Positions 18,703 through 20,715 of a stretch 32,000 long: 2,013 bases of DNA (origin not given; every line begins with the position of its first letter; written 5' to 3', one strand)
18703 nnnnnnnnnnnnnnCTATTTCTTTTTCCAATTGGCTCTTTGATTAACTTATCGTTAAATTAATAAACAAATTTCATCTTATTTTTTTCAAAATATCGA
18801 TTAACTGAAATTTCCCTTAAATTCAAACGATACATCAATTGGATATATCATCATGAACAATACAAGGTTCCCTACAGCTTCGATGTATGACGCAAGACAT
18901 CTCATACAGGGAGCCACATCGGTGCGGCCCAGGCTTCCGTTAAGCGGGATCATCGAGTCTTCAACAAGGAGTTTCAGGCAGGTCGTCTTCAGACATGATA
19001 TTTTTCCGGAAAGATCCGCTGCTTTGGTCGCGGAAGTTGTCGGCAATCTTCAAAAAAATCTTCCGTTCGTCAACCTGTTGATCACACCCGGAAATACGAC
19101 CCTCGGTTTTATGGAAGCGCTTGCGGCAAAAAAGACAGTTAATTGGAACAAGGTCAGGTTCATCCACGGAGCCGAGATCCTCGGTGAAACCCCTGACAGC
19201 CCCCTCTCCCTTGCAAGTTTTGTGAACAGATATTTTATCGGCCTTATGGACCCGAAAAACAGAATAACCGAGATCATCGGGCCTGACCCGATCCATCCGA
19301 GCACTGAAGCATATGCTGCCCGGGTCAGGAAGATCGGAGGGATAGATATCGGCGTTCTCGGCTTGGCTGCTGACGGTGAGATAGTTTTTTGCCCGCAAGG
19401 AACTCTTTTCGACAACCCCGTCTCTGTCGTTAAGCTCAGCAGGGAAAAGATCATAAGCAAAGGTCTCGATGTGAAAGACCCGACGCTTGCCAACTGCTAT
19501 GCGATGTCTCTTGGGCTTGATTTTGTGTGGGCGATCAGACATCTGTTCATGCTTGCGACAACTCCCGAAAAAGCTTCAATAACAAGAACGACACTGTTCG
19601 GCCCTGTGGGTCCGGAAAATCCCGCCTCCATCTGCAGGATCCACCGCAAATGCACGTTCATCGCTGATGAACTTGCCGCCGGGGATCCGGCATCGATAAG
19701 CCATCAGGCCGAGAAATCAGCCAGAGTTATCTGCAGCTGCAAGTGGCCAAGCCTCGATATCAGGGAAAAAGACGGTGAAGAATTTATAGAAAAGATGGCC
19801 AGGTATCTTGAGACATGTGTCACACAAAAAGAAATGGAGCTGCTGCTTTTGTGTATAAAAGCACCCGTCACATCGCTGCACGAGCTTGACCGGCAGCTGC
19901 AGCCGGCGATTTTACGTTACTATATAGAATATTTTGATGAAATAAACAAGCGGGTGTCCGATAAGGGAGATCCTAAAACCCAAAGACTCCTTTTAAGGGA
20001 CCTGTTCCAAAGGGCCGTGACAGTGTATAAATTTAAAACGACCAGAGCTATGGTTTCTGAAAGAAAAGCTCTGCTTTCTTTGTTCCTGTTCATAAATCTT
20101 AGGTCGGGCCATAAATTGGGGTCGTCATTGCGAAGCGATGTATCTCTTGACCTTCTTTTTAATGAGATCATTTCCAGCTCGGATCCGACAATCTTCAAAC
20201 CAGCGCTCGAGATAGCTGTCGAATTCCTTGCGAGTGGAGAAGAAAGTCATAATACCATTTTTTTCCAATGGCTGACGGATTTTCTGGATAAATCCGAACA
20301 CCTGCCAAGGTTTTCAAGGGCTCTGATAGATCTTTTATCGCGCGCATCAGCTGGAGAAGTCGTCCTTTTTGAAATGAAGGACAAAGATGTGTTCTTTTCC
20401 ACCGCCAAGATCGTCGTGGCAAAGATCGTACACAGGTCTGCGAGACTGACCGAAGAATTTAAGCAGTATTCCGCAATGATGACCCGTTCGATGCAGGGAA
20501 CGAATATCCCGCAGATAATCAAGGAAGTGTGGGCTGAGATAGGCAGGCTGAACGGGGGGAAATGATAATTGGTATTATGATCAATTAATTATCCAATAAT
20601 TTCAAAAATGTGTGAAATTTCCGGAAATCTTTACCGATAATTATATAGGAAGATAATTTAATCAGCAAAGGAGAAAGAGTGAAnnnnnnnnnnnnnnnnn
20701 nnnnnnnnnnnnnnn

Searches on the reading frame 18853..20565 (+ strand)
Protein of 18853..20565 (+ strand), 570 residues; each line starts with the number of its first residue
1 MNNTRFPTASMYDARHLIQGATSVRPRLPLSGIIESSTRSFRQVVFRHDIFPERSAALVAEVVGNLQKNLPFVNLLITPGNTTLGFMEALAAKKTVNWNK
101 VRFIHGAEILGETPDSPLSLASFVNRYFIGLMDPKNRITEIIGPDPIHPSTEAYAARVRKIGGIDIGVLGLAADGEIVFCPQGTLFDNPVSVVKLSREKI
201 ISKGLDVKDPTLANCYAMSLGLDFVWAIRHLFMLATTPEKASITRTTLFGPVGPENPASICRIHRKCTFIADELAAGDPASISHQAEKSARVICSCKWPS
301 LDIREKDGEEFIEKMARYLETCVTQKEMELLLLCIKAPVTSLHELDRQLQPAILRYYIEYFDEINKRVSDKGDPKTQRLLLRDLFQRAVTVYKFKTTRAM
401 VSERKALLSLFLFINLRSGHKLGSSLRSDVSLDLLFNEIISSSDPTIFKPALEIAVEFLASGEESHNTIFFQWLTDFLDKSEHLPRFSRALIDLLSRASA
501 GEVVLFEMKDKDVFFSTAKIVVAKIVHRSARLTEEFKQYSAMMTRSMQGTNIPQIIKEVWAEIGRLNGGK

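Call 4: search_protein_families(library=pfam, proteins=[window:18853-20565:+], max_evalue=0.1)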
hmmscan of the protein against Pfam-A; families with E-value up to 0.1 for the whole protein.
window:18853-20565:+ (570 aa): 1 family
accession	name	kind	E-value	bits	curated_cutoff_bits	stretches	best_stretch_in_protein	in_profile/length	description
PF01182.26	Glucosamine_iso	-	4.5e-05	23.8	27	1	56-263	11-218/225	Glucosamine-6-phosphate isomerases/6-phosphogluconolactonase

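Call 6: search_protein_families(library=ncbifam, proteins=[window:18853-20565:+], max_evalue=0.1)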
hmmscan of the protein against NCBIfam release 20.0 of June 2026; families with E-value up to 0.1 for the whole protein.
window:18853-20565:+ (570 aa): 7 families
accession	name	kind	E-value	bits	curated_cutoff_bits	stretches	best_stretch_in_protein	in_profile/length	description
NF001684.0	PRK00443.1-4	subfamily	2.4e-19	69.9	326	1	55-277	12-239/260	glucosamine-6-phosphate deaminase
TIGR00502.1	nagB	equivalog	1.4e-17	63.9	236.9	1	55-277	16-245/259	glucosamine-6-phosphate deaminase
NF009022.0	PRK12358.1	equivalog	7.6e-17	61.6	247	1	53-277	11-235/239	glucosamine-6-phosphate deaminase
NF002557.0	PRK02122.1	subfamily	3.3e-14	51.9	384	1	60-280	49-276/653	glucosamine-6-phosphate deaminase-like protein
NF007291.0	PRK09762.1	equivalog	7.8e-07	28.9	271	1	80-271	40-233/236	galactosamine-6-phosphate isomerase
NF001682.0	PRK00443.1-1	equivalog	9.2e-06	25.2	528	1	163-275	118-230/262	glucosamine-6-phosphate deaminase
NF001685.0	PRK00443.1-5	equivalog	0.00019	20.8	513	1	71-275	34-243/266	glucosamine-6-phosphate deaminase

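Call 7: search_protein_families(library=padloc, proteins=[window:18853-20565:+], max_evalue=0.1)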
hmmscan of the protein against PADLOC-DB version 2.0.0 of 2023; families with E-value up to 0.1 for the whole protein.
window:18853-20565:+ (570 aa): 0 families

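Call 8: find_encoding_contigs(protein=window:18853-20565:+, flank=10000, max_places=6)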
Protein window:18853-20565:+ (570 aa): 10 contigs read that carry it; 6 places shown.
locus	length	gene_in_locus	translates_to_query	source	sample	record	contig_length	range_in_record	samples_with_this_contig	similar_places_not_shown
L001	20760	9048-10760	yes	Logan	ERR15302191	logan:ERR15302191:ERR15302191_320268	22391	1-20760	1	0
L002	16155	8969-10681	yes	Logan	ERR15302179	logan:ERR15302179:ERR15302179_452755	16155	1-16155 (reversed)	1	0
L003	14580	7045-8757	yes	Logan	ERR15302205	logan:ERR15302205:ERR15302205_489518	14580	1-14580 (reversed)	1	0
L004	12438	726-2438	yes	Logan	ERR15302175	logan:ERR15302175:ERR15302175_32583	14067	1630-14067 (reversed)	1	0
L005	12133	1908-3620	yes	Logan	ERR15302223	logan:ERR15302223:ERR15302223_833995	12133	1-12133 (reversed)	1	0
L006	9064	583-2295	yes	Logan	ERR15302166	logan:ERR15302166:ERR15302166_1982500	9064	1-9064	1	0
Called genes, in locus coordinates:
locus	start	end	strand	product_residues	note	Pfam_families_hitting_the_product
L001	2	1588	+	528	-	?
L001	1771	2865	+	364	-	PF00226:DnaJ, PF01556:DnaJ_C, PF00684:DnaJ_CXXCXGXG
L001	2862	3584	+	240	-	PF20260:PUA_4, PF04452:Methyltrans_RNA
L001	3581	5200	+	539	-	PF02878:PGM_PMM_I, PF02879:PGM_PMM_II, PF02880:PGM_PMM_III, PF00408:PGM_PMM_IV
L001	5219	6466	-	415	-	-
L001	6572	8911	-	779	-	-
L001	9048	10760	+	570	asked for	-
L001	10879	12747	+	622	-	-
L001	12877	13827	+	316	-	PF02558:ApbA, PF08546:ApbA_C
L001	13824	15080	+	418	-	PF19290:PmbA_TldD_2nd, PF19289:PmbA_TldD_3rd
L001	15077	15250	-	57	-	-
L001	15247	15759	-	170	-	PF19502:DUF6036 (weak)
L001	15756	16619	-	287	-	PF02219:MTHFR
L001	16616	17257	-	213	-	PF12225:DUF5981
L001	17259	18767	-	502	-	PF01336:tRNA_anti-codon, PF00152:tRNA-synt_2, PF01409:tRNA-synt_2d (faint)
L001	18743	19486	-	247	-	PF03309:Pan_kinase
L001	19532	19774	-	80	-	-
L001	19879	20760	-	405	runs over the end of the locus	PF01263:Aldose_epim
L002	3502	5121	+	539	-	PF02878:PGM_PMM_I, PF02879:PGM_PMM_II, PF02880:PGM_PMM_III, PF00408:PGM_PMM_IV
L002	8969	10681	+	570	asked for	-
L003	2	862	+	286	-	?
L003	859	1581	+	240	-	PF20260:PUA_4, PF04452:Methyltrans_RNA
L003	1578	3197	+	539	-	PF02878:PGM_PMM_I, PF02879:PGM_PMM_II, PF02880:PGM_PMM_III, PF00408:PGM_PMM_IV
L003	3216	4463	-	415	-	-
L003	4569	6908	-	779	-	-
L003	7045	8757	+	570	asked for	-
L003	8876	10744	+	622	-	-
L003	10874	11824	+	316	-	PF02558:ApbA, PF08546:ApbA_C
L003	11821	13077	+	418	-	PF19290:PmbA_TldD_2nd, PF19289:PmbA_TldD_3rd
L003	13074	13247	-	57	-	-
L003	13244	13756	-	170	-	PF19502:DUF6036 (weak)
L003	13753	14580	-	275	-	?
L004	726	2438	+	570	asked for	-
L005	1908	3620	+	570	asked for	-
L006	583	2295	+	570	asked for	-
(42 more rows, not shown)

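Call 10: find_homologous_proteins(query=window:18853-20565:+)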
Query window:18853-20565:+ (570 aa): 2 proteins with E <= 0.001 among 8000 candidates.
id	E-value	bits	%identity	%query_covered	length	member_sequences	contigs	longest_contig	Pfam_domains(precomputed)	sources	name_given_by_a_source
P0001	0.0e+0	1279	100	100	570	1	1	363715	-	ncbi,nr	ncbi:MAG: hypothetical protein NTZ10_04350 [Candidatus Saganbacteria bacterium]|nr:hypothetical prot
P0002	2.3e-155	537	47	99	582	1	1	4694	-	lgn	-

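Call 11: find_encoding_contigs(protein=P0002, flank=10000, max_places=6)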
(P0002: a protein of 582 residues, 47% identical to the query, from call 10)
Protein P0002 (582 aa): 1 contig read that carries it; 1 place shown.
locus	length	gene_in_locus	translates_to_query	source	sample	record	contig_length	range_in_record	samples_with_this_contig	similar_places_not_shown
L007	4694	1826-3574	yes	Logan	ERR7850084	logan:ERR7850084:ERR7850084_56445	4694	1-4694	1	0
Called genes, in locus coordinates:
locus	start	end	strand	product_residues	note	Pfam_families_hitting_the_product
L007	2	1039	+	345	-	?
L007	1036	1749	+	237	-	PF20260:PUA_4, PF04452:Methyltrans_RNA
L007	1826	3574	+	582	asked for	-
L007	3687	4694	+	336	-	?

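Call 14: find_homologous_proteins(query=L001:10879-12744:+)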
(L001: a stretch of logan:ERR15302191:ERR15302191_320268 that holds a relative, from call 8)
Query L001:10879-12744:+ (622 aa): 37 proteins with E <= 0.001 among 8000 candidates.
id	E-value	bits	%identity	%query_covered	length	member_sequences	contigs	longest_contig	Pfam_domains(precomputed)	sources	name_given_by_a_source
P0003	1.7e-255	868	99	62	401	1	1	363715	-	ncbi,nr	ncbi:MAG: hypothetical protein NTZ10_04355 [Candidatus Saganbacteria bacterium]|nr:hypothetical prot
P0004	4.1e-194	665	50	99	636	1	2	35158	PF02879.23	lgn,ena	-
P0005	4.4e-194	665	50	99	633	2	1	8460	PF02879.23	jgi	jgi:phosphomannomutase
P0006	1.7e-193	663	51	99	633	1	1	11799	PF02879.23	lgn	-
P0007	3.5e-192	659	51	95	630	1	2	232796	PF02879.23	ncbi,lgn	-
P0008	3.7e-191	655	51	96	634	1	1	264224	PF02879.23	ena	-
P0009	4.5e-191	655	50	99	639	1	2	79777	PF02879.23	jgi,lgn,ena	-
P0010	8.8e-191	654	50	99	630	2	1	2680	PF02879.23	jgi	-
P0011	1.7e-190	653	49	99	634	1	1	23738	PF02879.23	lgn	-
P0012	1.7e-190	653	49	97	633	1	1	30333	PF02879.23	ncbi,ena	-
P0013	7.6e-190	651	49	99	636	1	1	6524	PF02879.23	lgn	-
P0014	1.4e-189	650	48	99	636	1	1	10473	PF02879.23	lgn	-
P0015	2.0e-189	650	51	96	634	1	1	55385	PF02879.23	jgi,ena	-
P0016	4.5e-189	648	50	96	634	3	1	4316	PF02879.23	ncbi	ncbi:MAG: hypothetical protein ABH810_02930 [bacterium]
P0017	8.3e-189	648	50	99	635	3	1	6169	PF02879.23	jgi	-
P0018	1.0e-188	647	50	96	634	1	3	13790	PF02879.23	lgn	-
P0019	2.9e-188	646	49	99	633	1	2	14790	PF02879.23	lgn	-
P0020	2.7e-187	643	49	99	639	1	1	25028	PF02879.23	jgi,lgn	-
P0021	3.2e-187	642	49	99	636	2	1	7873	PF02879.23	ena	-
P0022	7.5e-187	641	48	98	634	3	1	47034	PF02879.23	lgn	-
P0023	1.1e-186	641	49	99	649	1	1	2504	PF02879.23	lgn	-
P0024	1.8e-186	640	49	99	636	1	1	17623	PF02879.23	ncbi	-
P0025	1.3e-185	637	49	99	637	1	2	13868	PF02879.23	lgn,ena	-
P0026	5.0e-184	632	48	98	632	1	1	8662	PF02879.23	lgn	-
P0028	5.5e-183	628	48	99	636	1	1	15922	PF02879.23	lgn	-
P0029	1.5e-182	627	48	99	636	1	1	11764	PF02879.23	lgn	-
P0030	2.7e-182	626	48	99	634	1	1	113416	PF02879.23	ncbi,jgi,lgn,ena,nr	ncbi:MAG: hypothetical protein OEV37_03755 [Candidatus Berkelbacteria bacterium]|nr:hypothetical pro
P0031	2.9e-180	619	47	99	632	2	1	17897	PF02879.23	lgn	-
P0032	3.3e-180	619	46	99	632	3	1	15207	PF02879.23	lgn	-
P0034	1.4e-179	617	49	98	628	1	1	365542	PF02879.23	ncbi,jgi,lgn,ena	ncbi:MAG: hypothetical protein WC107_00630 [Patescibacteria group bacterium]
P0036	2.0e-179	617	48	99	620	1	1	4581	PF02879.23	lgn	-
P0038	1.2e-174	601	47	99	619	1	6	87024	PF02879.23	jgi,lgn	-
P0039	1.4e-122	429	40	93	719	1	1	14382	-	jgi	jgi:phosphomannomutase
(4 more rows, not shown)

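Call 15: find_encoding_contigs(protein=P0034, flank=8000, max_places=1)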
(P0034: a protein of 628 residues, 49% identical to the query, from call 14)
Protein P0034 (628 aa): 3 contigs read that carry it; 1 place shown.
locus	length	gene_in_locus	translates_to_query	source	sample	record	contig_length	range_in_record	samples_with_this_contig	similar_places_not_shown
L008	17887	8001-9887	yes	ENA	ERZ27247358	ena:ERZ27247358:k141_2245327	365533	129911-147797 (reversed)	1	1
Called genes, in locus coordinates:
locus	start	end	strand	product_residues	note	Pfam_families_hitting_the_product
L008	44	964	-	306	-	-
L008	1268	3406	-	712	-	PF01138:RNase_PH, PF03725:RNase_PH_C, PF03726:PNPase, PF01138:RNase_PH, PF00013:KH_1 (weak), PF00575:S1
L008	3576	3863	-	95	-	PF00312:Ribosomal_S15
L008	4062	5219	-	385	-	PF01368:DHH, PF02272:DHHA1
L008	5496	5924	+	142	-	PF04024:PspC, PF22570:LiaF-TM (weak)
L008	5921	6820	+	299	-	-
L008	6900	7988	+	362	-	PF00483:NTP_transferase, PF22640:ManC_GMP_beta-helix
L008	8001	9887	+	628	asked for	PF02879:PGM_PMM_II (weak)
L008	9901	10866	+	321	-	PF01073:3Beta_HSD, PF01370:Epimerase, PF02719:Polysacc_synt_2, PF04321:RmlD_sub_bind, PF05368:NmrA, PF13460:NAD_binding_10, PF16363:GDP_Man_Dehyd, PF07993:NAD_binding_4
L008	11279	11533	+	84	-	PF01649:Ribosomal_S20p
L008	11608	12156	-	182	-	PF10502:Peptidase_S26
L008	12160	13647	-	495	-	PF20990:DUF2207_C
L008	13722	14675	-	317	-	PF06144:DNA_pol3_delta, PF21694:DNA_pol3_delta_C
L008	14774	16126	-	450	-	PF00476:DNA_pol_A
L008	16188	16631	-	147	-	PF00293:NUDIX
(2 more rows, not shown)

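Call 16: find_encoding_contigs(protein=P0030, flank=8000, max_places=1)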
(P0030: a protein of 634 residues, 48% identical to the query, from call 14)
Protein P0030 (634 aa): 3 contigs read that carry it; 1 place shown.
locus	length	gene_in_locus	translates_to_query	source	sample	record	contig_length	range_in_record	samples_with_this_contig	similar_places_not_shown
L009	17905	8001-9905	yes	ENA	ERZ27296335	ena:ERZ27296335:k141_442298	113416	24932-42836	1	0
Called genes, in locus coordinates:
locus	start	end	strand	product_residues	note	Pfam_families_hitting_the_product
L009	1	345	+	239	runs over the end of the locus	PF02744:GalP_UDP_tr_C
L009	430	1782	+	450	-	PF00535:Glycos_transf_2, PF10111:Glyco_tranf_2_2 (weak), PF13641:Glyco_tranf_2_3 (weak), PF00702:Hydrolase, PF06888:Put_Phosphatase (weak), PF12710:HAD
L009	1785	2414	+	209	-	PF00300:His_Phos_1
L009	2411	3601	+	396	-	PF13477:Glyco_trans_4_2 (weak), PF13439:Glyco_transf_4, PF00534:Glycos_transf_1, PF13692:Glyco_trans_1_4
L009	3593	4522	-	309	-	PF04230:PS_pyruv_trans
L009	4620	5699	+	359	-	PF00534:Glycos_transf_1, PF13692:Glyco_trans_1_4, PF26337:Gtf3_C (faint)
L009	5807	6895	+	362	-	PF00483:NTP_transferase, PF22640:ManC_GMP_beta-helix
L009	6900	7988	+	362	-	PF00483:NTP_transferase, PF22640:ManC_GMP_beta-helix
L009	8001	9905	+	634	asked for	PF02879:PGM_PMM_II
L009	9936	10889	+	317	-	PF01073:3Beta_HSD, PF01370:Epimerase, PF02719:Polysacc_synt_2, PF04321:RmlD_sub_bind, PF05368:NmrA (faint), PF13460:NAD_binding_10 (weak), PF16363:GDP_Man_Dehyd, PF07993:NAD_binding_4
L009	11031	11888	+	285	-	PF00480:ROK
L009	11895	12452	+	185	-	PF01330:RuvA_N, PF14520:HHH_5, PF07499:RuvA_C (faint)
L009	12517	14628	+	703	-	PF17191:RecG_wedge, PF01336:tRNA_anti-codon (faint), PF00270:DEAD, PF04851:ResIII, PF00271:Helicase_C, PF22590:Cas3-like_C_2 (weak)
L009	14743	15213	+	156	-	-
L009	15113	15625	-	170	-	-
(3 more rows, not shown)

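Call 17: find_encoding_contigs(protein=P0007, flank=8000, max_places=1)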
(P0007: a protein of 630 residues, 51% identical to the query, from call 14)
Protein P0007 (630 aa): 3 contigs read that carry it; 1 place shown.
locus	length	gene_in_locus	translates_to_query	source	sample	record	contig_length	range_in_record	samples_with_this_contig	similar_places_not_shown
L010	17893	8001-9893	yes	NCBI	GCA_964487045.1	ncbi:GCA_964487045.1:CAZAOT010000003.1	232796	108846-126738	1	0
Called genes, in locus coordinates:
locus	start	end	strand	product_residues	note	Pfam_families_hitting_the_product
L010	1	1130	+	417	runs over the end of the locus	PF13439:Glyco_transf_4, PF13477:Glyco_trans_4_2, PF13579:Glyco_trans_4_4, PF20706:GT4-conflict (weak), PF00534:Glycos_transf_1, PF13692:Glyco_trans_1_4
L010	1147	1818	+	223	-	PF02698:DUF218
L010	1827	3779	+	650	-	PF02698:DUF218 (faint), PF08282:Hydrolase_3, PF02358:Trehalose_PPase (faint)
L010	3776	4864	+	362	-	PF13439:Glyco_transf_4, PF00534:Glycos_transf_1, PF13692:Glyco_trans_1_4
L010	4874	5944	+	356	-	PF04101:Glyco_tran_28_C, PF13528:Glyco_trans_1_3 (weak)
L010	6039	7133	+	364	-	PF00483:NTP_transferase, PF22640:ManC_GMP_beta-helix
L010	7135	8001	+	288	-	-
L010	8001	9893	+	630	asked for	PF02879:PGM_PMM_II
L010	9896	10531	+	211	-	PF00702:Hydrolase (weak)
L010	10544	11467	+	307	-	PF01073:3Beta_HSD, PF01370:Epimerase, PF02719:Polysacc_synt_2, PF04321:RmlD_sub_bind, PF05368:NmrA (weak), PF13460:NAD_binding_10, PF16363:GDP_Man_Dehyd, PF07993:NAD_binding_4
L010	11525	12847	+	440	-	-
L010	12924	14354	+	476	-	-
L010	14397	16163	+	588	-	-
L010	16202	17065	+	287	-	PF00480:ROK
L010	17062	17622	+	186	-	PF01330:RuvA_N, PF00633:HHH (faint), PF14520:HHH_5, PF07499:RuvA_C (weak)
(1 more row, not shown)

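Call 23: find_related_loci(query=A2, collection=genome_contigs, flank=10000)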
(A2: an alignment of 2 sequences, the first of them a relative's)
Query A2 (570 aa) in genome_contigs; peptide patterns used: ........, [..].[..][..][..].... (x = any residue, [..] = any of these).
55 stretches matched a pattern, but none encodes a relative of the query by tblastn (E <= 1e-3).
